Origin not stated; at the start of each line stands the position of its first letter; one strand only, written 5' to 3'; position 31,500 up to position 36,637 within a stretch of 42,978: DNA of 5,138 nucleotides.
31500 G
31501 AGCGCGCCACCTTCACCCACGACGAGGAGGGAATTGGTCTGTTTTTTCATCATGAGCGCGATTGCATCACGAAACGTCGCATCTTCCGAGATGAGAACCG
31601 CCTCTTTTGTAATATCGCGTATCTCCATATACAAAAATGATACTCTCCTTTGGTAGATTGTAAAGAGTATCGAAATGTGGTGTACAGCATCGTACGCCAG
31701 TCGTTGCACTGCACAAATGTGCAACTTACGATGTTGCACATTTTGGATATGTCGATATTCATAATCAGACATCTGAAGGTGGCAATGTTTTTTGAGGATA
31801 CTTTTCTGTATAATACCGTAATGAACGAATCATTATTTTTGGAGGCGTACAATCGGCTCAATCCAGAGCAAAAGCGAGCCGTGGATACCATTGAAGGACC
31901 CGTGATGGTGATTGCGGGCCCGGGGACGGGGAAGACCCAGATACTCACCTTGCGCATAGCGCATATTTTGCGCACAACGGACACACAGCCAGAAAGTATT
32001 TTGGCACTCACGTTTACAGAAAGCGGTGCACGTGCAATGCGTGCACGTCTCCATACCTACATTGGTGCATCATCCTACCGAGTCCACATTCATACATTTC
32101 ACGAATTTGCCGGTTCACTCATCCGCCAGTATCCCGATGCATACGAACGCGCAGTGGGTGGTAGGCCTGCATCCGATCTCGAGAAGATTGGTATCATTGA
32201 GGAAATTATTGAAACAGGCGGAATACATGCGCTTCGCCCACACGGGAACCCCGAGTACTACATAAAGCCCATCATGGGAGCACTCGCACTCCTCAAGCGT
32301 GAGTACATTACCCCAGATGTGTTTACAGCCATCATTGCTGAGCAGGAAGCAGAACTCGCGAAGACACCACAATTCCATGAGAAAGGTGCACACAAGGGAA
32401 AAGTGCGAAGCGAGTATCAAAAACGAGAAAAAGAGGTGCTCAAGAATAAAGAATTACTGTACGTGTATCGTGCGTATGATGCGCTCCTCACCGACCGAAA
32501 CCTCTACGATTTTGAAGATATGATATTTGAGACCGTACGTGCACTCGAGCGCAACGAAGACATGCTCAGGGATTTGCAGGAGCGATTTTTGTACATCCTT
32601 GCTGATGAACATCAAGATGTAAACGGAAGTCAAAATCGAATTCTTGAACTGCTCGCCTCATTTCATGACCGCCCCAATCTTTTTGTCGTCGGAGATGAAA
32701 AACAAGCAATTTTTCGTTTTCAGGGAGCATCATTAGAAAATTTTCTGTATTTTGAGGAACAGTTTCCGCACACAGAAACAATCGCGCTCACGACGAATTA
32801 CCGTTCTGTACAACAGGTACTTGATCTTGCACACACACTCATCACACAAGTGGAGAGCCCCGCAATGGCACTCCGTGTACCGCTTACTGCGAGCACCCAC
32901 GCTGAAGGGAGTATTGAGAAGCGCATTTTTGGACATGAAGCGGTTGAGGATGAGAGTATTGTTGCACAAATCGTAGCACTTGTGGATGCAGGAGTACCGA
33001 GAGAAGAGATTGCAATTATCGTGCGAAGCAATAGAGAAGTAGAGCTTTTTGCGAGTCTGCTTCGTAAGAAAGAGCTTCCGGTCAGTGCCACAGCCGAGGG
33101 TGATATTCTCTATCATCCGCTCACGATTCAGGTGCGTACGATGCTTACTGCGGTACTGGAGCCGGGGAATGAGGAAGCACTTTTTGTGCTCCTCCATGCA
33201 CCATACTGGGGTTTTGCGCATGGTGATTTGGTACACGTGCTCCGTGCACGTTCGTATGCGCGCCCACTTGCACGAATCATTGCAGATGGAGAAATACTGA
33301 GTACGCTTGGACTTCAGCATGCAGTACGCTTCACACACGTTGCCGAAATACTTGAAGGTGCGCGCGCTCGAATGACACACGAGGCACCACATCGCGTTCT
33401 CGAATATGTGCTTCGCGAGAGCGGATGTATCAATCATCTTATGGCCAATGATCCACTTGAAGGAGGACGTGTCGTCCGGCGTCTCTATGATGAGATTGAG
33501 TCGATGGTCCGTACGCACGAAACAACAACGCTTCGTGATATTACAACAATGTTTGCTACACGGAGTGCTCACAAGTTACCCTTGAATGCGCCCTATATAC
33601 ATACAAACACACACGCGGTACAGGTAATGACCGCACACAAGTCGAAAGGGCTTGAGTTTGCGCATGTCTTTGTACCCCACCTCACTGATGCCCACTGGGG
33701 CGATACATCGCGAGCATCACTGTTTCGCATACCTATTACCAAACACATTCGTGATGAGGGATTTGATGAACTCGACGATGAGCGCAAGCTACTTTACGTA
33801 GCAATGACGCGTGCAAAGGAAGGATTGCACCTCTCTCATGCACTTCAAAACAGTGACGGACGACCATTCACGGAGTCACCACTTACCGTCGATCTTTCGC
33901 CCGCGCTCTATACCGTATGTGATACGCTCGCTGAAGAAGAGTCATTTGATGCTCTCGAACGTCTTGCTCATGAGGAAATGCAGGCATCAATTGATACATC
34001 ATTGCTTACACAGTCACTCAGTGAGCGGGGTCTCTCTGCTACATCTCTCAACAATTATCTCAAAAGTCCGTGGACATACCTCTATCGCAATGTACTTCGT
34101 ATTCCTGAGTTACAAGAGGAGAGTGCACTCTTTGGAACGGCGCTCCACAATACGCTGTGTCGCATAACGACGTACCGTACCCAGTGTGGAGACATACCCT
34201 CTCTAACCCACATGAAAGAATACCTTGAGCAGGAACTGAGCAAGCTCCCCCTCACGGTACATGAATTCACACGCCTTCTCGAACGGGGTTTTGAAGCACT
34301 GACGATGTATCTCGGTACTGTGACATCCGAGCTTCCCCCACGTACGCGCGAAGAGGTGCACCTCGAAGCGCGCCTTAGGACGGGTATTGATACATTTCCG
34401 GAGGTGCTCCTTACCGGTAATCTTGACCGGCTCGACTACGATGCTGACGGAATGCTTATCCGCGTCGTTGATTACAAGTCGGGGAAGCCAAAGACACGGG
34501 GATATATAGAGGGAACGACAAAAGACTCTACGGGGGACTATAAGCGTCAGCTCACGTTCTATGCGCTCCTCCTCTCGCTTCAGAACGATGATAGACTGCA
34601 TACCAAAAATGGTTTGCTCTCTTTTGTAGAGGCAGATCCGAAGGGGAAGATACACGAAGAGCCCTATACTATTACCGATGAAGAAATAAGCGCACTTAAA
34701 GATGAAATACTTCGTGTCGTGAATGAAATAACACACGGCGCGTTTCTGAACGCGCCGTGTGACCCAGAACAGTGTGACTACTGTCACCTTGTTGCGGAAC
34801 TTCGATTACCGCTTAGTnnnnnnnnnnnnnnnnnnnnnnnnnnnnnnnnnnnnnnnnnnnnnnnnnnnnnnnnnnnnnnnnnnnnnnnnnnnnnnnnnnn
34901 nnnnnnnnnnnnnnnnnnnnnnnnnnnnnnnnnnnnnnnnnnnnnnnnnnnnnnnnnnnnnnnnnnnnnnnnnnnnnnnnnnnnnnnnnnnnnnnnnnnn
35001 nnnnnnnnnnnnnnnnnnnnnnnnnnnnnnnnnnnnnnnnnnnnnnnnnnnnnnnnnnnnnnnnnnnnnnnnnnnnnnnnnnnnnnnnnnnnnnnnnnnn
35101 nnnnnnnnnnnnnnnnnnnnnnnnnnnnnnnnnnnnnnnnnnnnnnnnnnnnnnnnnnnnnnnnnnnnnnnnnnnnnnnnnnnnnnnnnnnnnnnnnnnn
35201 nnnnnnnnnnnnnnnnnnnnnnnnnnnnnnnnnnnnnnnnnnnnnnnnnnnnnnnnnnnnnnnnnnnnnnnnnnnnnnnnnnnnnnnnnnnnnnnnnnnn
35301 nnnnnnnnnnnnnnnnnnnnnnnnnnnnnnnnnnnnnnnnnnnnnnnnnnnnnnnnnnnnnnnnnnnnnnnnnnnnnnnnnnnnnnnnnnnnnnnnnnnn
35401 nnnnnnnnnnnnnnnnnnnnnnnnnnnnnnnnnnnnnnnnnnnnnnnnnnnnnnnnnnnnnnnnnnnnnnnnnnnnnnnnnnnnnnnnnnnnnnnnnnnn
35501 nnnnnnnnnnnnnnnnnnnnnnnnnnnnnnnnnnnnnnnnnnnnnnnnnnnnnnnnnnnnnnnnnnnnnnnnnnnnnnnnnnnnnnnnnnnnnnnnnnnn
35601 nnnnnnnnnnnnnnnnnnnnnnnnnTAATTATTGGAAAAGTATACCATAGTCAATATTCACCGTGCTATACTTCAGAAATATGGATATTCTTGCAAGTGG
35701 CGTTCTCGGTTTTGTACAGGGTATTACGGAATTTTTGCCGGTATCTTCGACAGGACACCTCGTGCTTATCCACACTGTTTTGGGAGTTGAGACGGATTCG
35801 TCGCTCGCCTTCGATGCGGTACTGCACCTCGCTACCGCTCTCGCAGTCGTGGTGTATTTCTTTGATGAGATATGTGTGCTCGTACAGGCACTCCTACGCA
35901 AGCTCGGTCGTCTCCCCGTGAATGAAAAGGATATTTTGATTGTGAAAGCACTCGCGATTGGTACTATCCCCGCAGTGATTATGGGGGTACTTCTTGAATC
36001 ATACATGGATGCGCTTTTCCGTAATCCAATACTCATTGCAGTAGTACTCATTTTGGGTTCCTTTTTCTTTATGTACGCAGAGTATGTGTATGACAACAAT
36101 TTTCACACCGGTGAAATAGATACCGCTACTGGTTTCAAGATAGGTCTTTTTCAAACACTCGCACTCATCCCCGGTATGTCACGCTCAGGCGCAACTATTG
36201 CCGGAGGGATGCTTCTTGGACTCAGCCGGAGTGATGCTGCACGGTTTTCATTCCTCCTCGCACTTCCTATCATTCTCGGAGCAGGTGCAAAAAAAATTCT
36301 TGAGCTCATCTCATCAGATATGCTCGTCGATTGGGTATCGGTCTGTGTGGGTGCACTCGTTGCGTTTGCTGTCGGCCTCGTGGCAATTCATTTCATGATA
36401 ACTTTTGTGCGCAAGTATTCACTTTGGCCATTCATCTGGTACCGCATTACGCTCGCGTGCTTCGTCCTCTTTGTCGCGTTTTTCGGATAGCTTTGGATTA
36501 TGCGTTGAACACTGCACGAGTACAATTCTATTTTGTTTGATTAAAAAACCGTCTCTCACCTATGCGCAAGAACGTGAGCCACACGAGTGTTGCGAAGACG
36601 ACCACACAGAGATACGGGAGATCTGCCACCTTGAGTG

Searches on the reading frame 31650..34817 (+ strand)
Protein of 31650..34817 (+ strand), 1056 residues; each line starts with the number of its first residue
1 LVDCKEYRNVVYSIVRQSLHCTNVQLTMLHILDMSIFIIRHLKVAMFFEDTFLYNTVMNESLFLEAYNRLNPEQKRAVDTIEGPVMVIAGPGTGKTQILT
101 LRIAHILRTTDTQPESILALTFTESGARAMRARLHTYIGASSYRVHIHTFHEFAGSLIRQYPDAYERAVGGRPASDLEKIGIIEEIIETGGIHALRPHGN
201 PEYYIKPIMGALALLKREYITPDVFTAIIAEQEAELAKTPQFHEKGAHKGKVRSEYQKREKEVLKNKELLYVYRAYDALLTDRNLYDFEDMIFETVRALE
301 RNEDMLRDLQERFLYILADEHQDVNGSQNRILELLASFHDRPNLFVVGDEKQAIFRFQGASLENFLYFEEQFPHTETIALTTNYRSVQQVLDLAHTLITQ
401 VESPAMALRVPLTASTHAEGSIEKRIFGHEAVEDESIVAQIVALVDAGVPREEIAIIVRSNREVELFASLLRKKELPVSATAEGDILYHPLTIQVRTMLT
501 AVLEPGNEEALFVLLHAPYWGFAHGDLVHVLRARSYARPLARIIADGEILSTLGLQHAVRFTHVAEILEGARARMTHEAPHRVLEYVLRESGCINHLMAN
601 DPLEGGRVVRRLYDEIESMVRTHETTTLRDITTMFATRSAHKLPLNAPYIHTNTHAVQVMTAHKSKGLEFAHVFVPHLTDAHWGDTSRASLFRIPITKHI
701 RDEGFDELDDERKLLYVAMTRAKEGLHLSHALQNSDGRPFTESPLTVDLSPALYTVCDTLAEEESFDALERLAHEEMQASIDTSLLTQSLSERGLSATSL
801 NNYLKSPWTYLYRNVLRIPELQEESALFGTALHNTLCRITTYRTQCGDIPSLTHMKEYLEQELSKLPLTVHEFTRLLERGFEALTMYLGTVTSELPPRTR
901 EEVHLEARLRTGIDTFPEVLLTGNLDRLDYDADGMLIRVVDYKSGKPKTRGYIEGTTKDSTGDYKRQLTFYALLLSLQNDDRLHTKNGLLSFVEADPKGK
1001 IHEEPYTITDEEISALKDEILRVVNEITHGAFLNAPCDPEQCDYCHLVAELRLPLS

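Call 58: search_protein_families(library=pfam, proteins=[window:31650-34817:+], max_evalue=0.00001)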
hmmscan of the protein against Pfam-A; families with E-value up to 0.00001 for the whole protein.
window:31650-34817:+ (1056 aa): 5 families
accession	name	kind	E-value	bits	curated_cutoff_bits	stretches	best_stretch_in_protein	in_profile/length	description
PF00580.27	UvrD-helicase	-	5.4e-61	207.1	23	1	70-373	1-271/271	UvrD/REP helicase N-terminal domain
PF13361.12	UvrD_C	-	1.2e-28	101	25.6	2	609-731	241-348/350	UvrD-like helicase C-terminal domain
PF12705.13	PDDEXK_1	-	2.5e-26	93.5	22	1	795-1046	2-241/247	PD-(D/E)XK nuclease superfamily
PF13245.12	AAA_19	-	2.1e-17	64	25.1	1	74-357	1-133/134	AAA domain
PF13538.12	UvrD_C_2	-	9.1e-11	41.9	27.4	0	707-728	30-51/52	UvrD-like helicase C-terminal domain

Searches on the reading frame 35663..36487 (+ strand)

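Call 104: search_protein_families(library=pfam, proteins=[window:35663-36487:+], max_evalue=0.0001)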
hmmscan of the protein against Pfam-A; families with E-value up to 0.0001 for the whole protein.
window:35663-36487:+ (275 aa): 1 family
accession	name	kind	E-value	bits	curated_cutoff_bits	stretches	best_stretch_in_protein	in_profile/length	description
PF02673.24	BacA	-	5.6e-78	262.6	33.4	1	14-266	3-256/257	Bacitracin resistance protein BacA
